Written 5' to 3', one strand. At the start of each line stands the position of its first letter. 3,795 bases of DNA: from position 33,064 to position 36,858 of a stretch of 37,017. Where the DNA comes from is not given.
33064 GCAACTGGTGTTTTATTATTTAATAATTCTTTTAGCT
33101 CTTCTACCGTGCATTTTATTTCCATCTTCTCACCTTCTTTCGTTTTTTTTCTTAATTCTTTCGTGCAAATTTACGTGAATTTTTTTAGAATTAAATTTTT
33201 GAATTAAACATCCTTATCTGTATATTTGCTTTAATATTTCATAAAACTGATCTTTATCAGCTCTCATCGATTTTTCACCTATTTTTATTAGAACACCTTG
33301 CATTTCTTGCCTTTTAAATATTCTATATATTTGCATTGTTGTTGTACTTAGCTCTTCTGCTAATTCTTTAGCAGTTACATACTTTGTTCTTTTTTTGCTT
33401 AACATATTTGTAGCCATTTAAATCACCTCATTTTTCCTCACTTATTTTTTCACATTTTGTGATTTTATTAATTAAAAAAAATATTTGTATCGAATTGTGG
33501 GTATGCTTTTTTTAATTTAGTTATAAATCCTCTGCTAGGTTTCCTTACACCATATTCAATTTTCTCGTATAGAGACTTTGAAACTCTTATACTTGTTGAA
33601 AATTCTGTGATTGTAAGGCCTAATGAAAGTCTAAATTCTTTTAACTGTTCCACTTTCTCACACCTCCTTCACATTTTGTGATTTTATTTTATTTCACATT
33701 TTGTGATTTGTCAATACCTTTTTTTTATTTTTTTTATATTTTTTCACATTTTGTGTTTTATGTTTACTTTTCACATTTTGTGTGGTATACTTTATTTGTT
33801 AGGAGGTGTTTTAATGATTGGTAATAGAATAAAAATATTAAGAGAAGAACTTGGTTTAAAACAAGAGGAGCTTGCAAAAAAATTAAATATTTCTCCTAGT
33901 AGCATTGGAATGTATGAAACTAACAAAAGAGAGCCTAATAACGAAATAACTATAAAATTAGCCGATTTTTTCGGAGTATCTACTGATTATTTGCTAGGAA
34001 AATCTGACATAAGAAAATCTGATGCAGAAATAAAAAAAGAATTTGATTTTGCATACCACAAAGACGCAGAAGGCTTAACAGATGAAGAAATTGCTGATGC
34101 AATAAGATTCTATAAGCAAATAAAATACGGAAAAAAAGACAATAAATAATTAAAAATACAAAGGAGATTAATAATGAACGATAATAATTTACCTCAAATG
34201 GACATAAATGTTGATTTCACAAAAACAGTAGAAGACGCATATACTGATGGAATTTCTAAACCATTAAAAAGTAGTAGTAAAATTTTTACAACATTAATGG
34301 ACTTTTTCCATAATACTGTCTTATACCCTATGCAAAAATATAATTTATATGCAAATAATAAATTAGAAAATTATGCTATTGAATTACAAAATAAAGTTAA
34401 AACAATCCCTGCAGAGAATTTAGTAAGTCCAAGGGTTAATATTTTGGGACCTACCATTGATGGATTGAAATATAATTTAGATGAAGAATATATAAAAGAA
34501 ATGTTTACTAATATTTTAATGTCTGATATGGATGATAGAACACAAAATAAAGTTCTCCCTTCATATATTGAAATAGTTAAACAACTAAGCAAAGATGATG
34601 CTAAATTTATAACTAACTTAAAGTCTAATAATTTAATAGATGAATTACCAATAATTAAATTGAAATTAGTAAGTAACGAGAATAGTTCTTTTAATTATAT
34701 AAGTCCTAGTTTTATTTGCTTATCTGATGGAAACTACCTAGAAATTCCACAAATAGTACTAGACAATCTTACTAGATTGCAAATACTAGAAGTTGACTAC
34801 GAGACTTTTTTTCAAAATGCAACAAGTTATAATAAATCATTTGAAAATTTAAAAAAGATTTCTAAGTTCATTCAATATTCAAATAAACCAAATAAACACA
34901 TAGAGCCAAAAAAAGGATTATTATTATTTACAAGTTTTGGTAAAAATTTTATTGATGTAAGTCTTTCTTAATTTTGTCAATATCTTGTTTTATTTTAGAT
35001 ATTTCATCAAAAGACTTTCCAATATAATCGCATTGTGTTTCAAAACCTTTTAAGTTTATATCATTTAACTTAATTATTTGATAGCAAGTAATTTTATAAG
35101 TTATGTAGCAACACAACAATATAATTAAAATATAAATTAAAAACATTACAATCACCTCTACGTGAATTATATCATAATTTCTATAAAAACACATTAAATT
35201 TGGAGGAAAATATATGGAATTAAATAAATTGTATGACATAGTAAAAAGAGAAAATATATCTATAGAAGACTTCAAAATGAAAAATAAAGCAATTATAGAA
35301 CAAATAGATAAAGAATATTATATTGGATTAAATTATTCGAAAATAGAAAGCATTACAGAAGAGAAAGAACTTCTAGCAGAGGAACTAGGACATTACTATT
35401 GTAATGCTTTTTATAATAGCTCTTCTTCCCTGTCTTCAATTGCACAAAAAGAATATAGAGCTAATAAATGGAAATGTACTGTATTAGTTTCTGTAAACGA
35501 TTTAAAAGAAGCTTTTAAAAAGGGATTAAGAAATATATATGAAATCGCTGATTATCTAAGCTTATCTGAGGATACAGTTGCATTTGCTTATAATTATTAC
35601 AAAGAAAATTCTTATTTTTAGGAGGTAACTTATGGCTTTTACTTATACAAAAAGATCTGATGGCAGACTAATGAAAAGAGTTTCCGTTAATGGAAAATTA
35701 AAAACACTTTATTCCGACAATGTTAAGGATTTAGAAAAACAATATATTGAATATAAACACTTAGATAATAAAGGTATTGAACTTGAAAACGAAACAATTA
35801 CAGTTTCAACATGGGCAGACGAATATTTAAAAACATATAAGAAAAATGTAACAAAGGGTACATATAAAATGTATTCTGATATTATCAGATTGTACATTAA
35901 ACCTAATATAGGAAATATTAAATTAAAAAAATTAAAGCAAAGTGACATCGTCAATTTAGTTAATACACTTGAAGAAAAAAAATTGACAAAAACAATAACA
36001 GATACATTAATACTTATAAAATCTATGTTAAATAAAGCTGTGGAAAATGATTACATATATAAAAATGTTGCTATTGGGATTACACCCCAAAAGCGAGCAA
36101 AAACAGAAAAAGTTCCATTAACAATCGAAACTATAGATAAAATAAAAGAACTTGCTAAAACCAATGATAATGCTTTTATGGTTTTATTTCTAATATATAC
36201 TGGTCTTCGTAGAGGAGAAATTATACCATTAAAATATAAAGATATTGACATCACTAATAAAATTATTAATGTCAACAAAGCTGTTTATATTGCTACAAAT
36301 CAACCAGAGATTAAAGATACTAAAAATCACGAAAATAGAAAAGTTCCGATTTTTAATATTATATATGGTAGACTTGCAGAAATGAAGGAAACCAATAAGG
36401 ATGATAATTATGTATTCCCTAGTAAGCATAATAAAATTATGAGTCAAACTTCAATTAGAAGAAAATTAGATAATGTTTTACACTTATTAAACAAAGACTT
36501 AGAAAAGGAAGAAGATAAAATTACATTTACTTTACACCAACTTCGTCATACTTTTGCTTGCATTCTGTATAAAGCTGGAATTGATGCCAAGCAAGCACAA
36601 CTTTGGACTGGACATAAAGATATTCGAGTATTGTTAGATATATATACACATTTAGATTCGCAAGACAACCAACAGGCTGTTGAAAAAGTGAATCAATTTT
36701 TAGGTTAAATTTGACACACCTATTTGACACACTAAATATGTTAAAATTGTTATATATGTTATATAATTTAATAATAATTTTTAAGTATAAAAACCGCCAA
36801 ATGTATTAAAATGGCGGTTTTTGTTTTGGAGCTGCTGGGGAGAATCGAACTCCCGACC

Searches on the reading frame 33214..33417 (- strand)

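Call 62: search_protein_families(library=pfam, proteins=[window:33214-33417:-], max_evalue=0.001)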
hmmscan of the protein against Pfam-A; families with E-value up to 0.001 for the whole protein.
window:33214-33417:- (67 aa): 1 family
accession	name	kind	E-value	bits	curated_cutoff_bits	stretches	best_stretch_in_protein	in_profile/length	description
PF08279.18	HTH_11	-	0.00031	21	25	1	5-44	8-46/55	HTH domain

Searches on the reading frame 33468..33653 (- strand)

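Call 62: search_protein_families(library=pfam, proteins=[window:33468-33653:-], max_evalue=0.001)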
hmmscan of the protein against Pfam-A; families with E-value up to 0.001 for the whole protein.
window:33468-33653:- (61 aa): 3 families
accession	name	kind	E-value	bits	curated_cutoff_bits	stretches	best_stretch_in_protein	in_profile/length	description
PF01381.28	HTH_3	-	1.1e-07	32.2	23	1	4-51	1-48/55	Helix-turn-helix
PF13560.12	HTH_31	-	1.3e-06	29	27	1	3-51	5-54/64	Helix-turn-helix domain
PF12844.13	HTH_19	-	4.7e-05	23.6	30.2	1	2-47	2-47/64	Helix-turn-helix domain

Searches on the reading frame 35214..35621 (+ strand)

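Call 62: search_protein_families(library=pfam, proteins=[window:35214-35621:+], max_evalue=0.001)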
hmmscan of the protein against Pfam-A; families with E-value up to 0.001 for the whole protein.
window:35214-35621:+ (135 aa): 1 family
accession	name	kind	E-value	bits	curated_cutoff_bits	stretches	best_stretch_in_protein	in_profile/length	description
PF06114.19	Peptidase_M78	-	0.00018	21.7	22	1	21-124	14-120/123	IrrE N-terminal-like domain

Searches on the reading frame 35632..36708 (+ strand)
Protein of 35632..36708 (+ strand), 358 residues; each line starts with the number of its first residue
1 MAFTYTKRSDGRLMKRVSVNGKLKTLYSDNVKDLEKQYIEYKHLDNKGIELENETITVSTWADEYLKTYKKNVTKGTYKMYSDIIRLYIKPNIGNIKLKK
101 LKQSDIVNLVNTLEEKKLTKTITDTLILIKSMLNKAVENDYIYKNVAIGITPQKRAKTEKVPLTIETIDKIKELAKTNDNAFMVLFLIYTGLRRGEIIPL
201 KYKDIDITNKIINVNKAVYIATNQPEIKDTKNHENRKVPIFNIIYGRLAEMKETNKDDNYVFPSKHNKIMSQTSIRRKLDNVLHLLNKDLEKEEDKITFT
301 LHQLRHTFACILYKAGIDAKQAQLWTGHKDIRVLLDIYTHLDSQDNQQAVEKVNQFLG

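Call 62: search_protein_families(library=pfam, proteins=[window:35632-36708:+], max_evalue=0.001)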
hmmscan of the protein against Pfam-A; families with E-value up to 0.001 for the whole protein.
window:35632-36708:+ (358 aa): 4 families
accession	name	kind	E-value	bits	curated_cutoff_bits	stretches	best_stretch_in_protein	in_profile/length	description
PF00589.27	Phage_integrase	-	1.9e-25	90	27.1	1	175-343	15-170/172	Phage integrase family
PF14659.12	Phage_int_SAM_3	-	8.1e-15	55.2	22.6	1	57-113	1-57/58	Phage integrase, N-terminal SAM-like domain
PF22022.2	Phage_int_M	-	9.1e-07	29.5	27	1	60-147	3-90/96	Phage integrase central domain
PF13102.12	Phage_int_SAM_5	-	4.5e-05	24.2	22.3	1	58-146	2-92/98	Phage integrase SAM-like domain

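Call 79: find_encoding_contigs(protein=window:35632-36708:+, flank=10000, max_places=10)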
Protein window:35632-36708:+ (358 aa): 15 contigs read that carry it; 10 places shown.
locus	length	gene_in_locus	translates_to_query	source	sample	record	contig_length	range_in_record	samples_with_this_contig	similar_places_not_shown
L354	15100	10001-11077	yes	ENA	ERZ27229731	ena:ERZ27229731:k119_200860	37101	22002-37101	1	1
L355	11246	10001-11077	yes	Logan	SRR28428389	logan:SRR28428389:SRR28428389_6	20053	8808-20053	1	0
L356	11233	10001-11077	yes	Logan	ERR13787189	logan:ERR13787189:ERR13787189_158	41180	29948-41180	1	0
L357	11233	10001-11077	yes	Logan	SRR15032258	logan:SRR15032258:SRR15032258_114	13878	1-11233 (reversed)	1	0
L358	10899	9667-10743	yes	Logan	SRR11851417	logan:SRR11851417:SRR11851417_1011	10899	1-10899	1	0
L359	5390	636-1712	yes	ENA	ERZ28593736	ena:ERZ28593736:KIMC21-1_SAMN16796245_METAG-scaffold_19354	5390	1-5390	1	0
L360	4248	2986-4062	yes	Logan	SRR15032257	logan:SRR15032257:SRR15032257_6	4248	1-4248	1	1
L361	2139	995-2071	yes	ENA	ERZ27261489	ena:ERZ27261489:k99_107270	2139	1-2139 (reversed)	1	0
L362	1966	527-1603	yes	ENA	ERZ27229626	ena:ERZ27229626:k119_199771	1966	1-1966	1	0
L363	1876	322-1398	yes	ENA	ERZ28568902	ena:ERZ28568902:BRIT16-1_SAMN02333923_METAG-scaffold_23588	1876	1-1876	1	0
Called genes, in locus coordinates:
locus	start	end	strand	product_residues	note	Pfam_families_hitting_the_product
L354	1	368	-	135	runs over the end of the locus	-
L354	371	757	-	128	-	-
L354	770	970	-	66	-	-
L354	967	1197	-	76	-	-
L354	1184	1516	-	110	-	-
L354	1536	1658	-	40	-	-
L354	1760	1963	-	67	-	-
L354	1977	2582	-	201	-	-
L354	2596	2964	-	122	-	-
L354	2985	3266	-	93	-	-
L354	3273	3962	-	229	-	PF01695:IstB_IS21, PF00308:Bac_DnaA, PF00910:RNA_helicase (faint)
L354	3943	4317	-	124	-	-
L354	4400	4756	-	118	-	-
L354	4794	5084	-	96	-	-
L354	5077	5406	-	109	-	-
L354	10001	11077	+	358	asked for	PF14659:Phage_int_SAM_3, PF22022:Phage_int_M (weak), PF00589:Phage_integrase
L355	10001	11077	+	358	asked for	PF14659:Phage_int_SAM_3, PF22022:Phage_int_M (weak), PF00589:Phage_integrase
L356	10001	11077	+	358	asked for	PF14659:Phage_int_SAM_3, PF22022:Phage_int_M (weak), PF00589:Phage_integrase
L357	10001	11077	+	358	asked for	PF14659:Phage_int_SAM_3, PF22022:Phage_int_M (weak), PF00589:Phage_integrase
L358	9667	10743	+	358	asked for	PF14659:Phage_int_SAM_3, PF22022:Phage_int_M (weak), PF00589:Phage_integrase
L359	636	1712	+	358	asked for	PF14659:Phage_int_SAM_3, PF22022:Phage_int_M (weak), PF00589:Phage_integrase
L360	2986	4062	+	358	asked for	PF14659:Phage_int_SAM_3, PF22022:Phage_int_M (weak), PF00589:Phage_integrase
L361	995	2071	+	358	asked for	PF14659:Phage_int_SAM_3, PF22022:Phage_int_M (weak), PF00589:Phage_integrase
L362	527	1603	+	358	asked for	PF14659:Phage_int_SAM_3, PF22022:Phage_int_M (weak), PF00589:Phage_integrase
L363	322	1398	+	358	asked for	PF14659:Phage_int_SAM_3, PF22022:Phage_int_M (weak), PF00589:Phage_integrase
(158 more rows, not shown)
